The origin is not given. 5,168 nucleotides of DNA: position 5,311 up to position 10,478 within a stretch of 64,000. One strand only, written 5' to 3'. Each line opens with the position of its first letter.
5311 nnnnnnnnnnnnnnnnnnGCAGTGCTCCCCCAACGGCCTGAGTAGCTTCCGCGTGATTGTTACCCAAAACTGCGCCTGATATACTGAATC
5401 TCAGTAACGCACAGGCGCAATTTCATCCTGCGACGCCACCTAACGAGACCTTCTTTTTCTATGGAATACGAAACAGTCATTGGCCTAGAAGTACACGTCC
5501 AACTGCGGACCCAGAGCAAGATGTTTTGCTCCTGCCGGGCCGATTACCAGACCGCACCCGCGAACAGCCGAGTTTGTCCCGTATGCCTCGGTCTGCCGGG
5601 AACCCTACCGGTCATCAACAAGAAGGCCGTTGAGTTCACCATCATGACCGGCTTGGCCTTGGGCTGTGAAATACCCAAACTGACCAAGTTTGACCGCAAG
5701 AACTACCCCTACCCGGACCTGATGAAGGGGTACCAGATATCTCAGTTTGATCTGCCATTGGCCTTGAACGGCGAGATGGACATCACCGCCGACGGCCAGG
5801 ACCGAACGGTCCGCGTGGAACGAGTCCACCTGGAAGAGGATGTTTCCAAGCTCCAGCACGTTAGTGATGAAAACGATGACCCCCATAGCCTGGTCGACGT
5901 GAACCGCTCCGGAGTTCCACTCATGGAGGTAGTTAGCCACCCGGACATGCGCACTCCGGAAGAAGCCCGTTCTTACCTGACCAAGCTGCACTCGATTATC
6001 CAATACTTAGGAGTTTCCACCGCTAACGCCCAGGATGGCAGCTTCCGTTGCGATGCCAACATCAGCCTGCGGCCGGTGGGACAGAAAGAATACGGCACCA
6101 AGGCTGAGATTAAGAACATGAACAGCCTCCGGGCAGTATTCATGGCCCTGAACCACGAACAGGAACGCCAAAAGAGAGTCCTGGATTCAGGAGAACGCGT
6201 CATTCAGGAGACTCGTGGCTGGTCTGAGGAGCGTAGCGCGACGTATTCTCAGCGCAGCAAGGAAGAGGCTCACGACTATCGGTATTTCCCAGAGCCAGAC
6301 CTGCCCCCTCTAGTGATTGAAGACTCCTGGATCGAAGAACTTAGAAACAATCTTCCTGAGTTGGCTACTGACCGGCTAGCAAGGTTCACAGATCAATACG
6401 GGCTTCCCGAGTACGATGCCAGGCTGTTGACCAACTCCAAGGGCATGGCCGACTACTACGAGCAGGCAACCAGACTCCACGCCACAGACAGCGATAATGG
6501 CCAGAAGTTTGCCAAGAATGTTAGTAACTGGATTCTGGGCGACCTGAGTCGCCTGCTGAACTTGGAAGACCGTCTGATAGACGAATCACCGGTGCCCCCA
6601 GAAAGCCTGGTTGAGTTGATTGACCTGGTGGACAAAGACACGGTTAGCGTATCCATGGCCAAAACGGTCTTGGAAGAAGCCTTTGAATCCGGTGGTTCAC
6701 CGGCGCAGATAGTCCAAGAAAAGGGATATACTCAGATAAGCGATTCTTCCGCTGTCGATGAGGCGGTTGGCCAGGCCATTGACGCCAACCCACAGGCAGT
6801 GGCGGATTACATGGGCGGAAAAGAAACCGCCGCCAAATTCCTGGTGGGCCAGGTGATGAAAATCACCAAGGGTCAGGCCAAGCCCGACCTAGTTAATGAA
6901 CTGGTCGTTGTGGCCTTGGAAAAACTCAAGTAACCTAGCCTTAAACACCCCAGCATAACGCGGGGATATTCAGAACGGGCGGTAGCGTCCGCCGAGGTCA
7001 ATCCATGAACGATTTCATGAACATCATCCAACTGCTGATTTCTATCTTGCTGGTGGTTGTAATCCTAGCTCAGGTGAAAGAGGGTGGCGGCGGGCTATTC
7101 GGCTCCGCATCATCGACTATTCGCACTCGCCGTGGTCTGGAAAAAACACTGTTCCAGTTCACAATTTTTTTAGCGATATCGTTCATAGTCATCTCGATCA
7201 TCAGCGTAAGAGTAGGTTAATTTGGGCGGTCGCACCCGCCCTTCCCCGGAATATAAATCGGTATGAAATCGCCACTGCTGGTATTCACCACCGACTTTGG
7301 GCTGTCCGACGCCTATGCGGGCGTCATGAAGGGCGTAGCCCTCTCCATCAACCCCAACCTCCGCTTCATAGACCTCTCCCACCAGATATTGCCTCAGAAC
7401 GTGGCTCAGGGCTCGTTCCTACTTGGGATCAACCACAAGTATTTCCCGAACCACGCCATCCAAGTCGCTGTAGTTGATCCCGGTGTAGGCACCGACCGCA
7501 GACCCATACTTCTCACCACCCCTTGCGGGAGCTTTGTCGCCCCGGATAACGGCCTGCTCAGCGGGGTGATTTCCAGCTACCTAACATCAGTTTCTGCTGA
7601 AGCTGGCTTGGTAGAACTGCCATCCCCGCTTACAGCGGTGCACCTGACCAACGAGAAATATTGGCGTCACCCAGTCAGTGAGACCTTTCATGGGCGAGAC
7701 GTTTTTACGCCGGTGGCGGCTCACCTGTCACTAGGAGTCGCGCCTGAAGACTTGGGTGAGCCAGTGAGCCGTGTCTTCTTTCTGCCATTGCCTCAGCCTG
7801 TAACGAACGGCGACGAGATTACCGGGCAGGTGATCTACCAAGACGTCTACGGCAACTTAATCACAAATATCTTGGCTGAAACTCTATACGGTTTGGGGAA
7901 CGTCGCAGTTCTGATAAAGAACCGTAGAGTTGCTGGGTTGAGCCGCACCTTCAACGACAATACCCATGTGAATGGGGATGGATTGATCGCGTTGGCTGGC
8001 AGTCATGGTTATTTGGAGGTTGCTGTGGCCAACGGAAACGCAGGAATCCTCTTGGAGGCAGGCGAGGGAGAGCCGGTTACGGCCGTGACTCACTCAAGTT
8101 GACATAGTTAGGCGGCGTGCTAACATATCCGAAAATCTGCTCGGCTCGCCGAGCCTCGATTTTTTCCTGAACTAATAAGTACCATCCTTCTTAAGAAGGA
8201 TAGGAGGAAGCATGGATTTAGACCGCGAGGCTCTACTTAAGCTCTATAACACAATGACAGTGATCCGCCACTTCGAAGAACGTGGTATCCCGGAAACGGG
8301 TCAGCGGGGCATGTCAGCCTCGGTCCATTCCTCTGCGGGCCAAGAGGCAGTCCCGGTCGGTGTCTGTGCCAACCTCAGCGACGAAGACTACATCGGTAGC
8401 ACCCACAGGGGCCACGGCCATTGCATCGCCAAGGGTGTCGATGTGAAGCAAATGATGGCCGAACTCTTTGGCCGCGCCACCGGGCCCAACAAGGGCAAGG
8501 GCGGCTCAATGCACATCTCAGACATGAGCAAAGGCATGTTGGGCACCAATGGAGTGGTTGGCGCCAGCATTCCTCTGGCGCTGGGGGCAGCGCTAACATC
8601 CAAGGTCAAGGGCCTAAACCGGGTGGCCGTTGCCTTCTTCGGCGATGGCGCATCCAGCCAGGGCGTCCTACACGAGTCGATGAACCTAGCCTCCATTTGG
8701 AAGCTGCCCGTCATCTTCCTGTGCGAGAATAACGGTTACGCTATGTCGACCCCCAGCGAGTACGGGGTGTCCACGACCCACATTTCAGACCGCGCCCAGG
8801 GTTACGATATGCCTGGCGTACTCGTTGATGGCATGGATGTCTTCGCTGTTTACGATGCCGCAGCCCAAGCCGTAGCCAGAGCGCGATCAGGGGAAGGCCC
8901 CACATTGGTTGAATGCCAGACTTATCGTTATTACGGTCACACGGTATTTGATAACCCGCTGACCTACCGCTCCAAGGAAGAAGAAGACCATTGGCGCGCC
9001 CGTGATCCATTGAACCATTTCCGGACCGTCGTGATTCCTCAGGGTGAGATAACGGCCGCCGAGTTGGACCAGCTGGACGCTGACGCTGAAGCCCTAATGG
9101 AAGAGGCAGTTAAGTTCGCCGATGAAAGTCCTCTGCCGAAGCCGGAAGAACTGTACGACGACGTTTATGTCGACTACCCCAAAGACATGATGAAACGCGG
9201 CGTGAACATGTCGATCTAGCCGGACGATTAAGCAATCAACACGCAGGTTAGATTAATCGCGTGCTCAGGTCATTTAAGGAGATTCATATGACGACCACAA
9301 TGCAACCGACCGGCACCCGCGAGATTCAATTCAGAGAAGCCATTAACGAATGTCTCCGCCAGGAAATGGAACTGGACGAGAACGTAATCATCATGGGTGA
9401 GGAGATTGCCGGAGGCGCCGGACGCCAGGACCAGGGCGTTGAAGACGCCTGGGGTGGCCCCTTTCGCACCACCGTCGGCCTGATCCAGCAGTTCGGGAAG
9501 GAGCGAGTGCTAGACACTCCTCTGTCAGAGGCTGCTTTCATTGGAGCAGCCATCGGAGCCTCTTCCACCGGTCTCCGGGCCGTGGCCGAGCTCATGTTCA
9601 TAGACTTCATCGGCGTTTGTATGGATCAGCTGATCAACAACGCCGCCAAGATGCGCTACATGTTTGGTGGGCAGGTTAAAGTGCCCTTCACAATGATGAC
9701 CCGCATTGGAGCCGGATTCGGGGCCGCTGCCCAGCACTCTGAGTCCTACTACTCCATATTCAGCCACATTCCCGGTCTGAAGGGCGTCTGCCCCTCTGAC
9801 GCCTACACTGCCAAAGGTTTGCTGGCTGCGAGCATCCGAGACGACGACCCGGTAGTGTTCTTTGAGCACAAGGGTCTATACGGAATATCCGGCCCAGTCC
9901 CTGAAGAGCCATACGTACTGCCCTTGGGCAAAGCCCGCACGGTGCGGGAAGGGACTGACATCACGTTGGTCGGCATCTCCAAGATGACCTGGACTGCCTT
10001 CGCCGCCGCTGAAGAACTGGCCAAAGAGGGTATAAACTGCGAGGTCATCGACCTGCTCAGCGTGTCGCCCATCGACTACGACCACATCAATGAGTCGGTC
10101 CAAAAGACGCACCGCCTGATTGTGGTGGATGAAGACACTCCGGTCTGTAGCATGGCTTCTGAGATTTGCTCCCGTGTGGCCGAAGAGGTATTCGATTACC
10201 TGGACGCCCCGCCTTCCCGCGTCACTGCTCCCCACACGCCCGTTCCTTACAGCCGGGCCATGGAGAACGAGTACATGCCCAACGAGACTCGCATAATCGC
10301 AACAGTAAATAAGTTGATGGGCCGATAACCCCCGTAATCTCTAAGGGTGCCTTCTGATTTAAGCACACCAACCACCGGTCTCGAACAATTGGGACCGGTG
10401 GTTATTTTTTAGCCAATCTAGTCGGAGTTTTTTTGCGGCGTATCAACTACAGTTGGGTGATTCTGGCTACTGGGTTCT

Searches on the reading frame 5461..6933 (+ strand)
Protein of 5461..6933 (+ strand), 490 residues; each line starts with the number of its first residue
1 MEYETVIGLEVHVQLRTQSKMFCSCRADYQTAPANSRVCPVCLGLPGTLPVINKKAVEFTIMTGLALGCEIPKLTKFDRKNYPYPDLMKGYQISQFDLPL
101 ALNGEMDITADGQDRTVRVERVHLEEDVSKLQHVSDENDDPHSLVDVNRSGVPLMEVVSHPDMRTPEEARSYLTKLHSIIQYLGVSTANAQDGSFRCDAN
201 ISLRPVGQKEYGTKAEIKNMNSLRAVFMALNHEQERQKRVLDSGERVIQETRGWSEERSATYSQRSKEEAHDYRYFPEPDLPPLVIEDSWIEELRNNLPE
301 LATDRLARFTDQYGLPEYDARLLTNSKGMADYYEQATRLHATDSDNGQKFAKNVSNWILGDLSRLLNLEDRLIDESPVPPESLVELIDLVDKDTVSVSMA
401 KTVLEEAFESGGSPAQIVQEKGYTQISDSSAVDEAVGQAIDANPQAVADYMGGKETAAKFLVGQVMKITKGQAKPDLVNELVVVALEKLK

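Call 12: search_protein_families(library=pfam, proteins=[window:5461-6933:+], max_evalue=0.00001)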
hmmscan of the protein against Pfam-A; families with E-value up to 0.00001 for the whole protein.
window:5461-6933:+ (490 aa): 2 families
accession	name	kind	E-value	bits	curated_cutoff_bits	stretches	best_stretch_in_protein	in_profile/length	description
PF02934.20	GatB_N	-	2.2e-114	381.8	23.4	1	5-292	1-277/277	GatB/GatE catalytic domain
PF02637.23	GatB_Yqey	-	2.7e-44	151.1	27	1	349-482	12-144/148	GatB domain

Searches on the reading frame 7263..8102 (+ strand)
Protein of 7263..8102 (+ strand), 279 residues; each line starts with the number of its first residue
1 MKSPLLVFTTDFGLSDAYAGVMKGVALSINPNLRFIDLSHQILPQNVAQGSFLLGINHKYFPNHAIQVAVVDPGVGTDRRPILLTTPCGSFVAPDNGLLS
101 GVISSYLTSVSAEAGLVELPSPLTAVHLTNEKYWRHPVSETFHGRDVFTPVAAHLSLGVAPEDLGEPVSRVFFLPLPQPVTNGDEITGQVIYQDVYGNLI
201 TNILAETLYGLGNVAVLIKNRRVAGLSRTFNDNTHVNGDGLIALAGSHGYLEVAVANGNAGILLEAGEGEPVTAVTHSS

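Call 12: search_protein_families(library=pfam, proteins=[window:7263-8102:+], max_evalue=0.00001)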
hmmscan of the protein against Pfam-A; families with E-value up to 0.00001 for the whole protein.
window:7263-8102:+ (279 aa): 2 families
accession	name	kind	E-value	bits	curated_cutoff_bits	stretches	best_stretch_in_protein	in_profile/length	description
PF01887.21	SAM_HAT_N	-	3.7e-46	156.9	26.3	1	6-165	1-145/145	SAM hydroxide adenosyltransferase N-terminal domain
PF20257.3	SAM_HAT_C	-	3.3e-15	56.6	25.5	1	188-273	1-84/84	SAM hydroxide adenosyltransferase C-terminal domain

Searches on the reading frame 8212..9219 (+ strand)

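Call 12: search_protein_families(library=pfam, proteins=[window:8212-9219:+], max_evalue=0.00001)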
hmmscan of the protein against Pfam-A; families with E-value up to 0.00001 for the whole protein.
window:8212-9219:+ (335 aa): 3 families
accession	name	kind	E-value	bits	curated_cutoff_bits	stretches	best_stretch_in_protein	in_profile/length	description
PF00676.26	E1_dh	-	2.6e-96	322.6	22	1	14-312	2-300/300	Dehydrogenase E1 component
PF02775.26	TPP_enzyme_C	-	2.7e-07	30.9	21.9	1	111-235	25-151/151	Thiamine pyrophosphate enzyme, C-terminal TPP binding domain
PF13292.11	DXP_synthase_N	-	9.5e-06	25.5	21.2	0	114-180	111-177/274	1-deoxy-D-xylulose-5-phosphate synthase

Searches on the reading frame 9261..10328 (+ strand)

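Call 12: search_protein_families(library=pfam, proteins=[window:9261-10328:+], max_evalue=0.00001)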
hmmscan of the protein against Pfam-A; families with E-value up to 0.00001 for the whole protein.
window:9261-10328:+ (355 aa): 2 families
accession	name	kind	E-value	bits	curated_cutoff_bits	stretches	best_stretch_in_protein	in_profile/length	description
PF02779.29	Transket_pyr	-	2e-41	141.9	27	1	21-208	2-173/174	Transketolase, pyrimidine binding domain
PF02780.25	Transketolase_C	-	8.7e-40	135.9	25.9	1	223-345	1-124/124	Transketolase, C-terminal domain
